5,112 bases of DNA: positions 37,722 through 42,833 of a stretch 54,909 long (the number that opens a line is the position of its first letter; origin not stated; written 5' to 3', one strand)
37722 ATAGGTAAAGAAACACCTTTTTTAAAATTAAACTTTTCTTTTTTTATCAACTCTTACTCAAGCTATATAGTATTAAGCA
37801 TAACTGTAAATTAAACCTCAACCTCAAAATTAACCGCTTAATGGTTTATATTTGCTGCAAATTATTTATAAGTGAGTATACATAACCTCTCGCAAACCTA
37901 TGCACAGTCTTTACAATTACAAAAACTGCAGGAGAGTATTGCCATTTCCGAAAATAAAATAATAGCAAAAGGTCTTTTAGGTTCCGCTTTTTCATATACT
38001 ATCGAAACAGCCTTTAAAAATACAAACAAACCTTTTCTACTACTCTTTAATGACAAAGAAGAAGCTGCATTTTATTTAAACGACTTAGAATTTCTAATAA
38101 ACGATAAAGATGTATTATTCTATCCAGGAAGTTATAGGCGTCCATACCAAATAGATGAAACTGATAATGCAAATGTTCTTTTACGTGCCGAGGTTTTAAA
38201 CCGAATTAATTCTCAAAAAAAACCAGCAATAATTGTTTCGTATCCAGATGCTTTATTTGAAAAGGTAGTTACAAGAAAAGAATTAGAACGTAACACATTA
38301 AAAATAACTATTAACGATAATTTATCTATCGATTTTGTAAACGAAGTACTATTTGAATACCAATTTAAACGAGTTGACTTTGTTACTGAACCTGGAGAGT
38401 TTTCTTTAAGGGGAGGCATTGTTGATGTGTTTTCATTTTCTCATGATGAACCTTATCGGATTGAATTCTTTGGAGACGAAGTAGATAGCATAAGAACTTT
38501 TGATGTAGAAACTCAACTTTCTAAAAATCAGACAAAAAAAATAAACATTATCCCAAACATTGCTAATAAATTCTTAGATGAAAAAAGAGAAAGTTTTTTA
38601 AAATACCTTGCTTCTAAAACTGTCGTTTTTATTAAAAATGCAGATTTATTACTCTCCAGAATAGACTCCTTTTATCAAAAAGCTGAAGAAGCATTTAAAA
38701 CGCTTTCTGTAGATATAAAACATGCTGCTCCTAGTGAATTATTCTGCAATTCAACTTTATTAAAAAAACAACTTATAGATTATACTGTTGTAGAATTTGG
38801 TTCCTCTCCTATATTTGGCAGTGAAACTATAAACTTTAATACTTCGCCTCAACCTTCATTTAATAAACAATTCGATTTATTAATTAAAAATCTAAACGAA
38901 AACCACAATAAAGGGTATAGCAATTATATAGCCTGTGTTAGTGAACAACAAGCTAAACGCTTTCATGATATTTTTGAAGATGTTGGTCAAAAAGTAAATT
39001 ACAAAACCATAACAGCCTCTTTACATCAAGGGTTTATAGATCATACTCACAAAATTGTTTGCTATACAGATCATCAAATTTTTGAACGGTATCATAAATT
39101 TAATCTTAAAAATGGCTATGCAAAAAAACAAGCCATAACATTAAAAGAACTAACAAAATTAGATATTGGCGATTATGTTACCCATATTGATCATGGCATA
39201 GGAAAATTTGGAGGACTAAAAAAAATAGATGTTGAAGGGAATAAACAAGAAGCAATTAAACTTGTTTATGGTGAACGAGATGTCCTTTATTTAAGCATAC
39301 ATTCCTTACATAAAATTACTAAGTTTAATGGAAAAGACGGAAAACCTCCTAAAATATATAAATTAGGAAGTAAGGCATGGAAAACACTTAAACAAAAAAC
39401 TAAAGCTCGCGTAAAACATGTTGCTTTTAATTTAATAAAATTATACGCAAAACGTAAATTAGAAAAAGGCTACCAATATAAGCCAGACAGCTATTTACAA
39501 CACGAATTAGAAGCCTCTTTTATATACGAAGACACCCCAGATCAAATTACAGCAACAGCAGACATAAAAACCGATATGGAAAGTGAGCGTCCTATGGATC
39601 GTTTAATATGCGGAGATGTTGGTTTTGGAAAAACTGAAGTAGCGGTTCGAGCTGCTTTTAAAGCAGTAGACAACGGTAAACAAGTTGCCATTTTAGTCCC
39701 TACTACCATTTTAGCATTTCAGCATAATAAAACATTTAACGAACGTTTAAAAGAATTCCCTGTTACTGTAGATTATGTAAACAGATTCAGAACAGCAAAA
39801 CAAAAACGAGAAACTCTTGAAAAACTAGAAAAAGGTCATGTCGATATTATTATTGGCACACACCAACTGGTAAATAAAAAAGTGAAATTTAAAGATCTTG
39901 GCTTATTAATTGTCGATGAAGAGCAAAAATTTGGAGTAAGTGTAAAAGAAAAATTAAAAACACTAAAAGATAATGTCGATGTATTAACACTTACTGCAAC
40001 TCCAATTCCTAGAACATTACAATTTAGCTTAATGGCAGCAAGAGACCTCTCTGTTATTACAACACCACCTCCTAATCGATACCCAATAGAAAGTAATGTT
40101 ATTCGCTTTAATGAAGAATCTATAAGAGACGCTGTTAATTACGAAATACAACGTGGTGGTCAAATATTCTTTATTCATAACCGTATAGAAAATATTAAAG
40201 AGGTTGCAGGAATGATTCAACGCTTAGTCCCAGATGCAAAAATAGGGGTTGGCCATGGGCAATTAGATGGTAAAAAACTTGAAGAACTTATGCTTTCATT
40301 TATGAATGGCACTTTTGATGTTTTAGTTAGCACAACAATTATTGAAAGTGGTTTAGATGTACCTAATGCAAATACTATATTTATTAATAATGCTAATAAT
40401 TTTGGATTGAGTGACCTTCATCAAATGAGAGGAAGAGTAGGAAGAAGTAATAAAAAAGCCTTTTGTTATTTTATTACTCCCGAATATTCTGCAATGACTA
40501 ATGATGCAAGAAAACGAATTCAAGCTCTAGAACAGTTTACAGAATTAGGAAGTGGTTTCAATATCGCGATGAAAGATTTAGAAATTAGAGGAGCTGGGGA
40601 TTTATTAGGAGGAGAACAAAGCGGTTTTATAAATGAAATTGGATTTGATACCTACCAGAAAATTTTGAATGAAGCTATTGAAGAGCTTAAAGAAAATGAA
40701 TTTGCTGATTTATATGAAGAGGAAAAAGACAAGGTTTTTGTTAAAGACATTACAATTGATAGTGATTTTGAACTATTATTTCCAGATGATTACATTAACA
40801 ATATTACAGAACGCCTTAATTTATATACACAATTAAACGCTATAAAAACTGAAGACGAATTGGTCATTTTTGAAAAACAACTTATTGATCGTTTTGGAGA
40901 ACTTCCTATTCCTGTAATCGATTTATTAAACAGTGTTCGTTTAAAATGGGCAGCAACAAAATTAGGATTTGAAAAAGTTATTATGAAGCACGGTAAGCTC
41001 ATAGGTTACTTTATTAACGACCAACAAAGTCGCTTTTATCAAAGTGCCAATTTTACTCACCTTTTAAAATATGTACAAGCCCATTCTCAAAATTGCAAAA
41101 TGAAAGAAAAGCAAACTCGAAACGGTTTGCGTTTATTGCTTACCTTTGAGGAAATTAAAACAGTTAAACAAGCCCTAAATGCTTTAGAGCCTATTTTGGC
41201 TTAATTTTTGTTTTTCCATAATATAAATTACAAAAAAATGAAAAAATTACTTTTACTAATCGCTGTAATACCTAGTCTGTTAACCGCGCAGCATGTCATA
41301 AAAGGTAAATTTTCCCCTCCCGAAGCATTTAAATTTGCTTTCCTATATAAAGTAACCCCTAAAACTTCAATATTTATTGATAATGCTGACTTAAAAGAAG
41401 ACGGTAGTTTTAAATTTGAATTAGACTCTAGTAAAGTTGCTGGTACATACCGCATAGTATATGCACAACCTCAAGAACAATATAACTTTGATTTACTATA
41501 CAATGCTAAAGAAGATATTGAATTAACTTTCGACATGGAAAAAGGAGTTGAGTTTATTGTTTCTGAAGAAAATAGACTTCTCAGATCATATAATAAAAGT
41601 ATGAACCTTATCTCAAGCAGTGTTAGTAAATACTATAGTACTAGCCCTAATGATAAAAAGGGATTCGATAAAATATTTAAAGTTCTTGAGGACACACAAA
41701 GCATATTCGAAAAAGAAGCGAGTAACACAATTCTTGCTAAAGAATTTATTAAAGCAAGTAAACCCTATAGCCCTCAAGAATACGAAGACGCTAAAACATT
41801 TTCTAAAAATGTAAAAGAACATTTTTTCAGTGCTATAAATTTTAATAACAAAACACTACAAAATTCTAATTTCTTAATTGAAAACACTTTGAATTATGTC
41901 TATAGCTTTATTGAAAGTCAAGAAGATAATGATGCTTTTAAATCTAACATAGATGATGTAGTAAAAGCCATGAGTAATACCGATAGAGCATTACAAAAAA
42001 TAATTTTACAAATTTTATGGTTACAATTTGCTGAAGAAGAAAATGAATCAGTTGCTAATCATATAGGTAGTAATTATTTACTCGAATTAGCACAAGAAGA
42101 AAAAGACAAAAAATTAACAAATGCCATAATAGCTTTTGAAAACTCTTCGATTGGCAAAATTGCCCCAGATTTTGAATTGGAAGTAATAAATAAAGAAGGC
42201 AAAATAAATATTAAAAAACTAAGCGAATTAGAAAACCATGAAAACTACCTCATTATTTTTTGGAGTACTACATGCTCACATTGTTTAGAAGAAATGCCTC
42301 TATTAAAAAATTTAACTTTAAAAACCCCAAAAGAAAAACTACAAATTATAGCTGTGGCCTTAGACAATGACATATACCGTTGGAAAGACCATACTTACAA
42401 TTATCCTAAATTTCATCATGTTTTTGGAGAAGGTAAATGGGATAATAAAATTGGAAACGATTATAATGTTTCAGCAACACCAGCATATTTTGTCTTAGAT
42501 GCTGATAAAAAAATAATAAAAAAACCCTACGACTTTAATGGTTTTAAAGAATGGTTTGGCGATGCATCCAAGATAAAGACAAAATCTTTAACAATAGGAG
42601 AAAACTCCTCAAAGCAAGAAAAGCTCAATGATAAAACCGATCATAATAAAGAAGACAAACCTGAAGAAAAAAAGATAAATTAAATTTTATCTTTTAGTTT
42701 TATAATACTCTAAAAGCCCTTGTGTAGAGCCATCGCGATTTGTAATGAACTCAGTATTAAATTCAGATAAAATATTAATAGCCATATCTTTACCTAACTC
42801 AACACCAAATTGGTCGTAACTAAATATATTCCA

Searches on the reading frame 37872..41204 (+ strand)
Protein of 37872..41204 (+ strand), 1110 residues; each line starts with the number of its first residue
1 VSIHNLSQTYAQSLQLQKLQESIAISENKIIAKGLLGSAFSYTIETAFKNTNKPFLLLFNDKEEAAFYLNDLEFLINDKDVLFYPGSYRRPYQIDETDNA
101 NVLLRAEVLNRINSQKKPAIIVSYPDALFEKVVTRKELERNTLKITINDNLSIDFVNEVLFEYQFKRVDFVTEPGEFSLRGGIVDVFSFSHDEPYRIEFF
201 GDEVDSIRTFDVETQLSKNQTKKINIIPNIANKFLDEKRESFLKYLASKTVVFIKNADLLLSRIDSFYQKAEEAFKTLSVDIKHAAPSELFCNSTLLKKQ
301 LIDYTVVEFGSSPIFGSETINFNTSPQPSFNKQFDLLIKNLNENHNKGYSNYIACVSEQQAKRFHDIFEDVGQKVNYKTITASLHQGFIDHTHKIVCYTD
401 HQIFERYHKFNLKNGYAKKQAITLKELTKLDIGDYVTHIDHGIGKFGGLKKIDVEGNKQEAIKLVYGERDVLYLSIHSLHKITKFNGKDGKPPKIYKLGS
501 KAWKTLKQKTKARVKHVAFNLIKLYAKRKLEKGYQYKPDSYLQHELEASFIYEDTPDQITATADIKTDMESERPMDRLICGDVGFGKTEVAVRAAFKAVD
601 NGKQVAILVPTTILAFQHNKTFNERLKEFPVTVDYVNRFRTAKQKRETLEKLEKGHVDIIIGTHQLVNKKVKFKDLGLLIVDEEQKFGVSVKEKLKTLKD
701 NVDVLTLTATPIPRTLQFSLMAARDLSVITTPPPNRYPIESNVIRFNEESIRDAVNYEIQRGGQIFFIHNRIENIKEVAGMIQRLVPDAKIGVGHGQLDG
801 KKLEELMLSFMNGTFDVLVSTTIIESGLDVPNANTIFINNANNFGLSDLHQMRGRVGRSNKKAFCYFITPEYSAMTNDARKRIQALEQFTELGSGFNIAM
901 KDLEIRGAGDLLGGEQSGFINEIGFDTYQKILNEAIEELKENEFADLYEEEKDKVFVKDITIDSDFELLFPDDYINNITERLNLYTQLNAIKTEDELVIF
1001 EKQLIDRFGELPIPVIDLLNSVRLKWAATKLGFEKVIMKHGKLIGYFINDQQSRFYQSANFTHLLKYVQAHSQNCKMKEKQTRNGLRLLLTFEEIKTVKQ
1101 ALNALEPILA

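Call 98: search_protein_families(library=pfam, proteins=[window:37872-41204:+], max_evalue=0.00001)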
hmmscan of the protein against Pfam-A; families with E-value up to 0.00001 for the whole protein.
window:37872-41204:+ (1110 aa): 6 families
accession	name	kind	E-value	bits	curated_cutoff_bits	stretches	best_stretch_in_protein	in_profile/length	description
PF03461.20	TRCF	-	5.9e-24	84.7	25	1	965-1057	2-94/95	TRCF domain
PF00270.35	DEAD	-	2.3e-23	83.2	26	1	556-716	2-164/167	DEAD/DEAH box helicase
PF17757.6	UvrB_inter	-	2.9e-23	82.2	22.9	1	143-229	1-88/91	UvrB interaction domain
PF00271.37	Helicase_C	-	8.8e-20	71.4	23.5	1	755-859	10-109/110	Helicase conserved C-terminal domain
PF02559.22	CarD_TRCF_RID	-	7.2e-15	55.2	23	1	430-484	1-55/57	CarD-like/TRCF RID domain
PF04851.21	ResIII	-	7.3e-09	36.2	22.5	1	555-711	5-162/164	Type III restriction enzyme, res subunit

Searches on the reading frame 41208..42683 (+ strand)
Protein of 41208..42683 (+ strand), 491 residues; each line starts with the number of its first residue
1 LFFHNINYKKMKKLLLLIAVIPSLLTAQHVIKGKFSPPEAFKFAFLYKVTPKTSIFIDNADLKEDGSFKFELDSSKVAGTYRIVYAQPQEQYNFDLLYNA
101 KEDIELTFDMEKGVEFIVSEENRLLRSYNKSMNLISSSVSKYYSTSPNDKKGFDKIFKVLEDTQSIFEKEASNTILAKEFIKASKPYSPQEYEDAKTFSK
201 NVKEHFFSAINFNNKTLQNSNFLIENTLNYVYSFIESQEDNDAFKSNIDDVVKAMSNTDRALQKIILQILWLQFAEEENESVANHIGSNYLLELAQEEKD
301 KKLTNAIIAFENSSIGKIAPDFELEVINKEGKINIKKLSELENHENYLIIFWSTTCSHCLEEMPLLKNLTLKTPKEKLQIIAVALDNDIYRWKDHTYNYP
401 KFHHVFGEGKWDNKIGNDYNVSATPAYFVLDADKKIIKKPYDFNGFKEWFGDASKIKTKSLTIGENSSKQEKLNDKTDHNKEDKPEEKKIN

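Call 98: search_protein_families(library=pfam, proteins=[window:41208-42683:+], max_evalue=0.00001)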
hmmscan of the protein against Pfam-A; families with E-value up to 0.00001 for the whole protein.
window:41208-42683:+ (491 aa): 3 families
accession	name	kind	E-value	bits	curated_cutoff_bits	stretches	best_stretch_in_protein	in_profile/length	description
PF13905.12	Thioredoxin_8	-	5.3e-14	52.8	27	1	347-436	4-94/94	Thioredoxin-like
PF08534.16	Redoxin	-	1.1e-11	45.1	26.6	1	316-439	3-131/148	Redoxin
PF00578.27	AhpC-TSA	-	1.3e-09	38.5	26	1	315-437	1-122/124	AhpC/TSA family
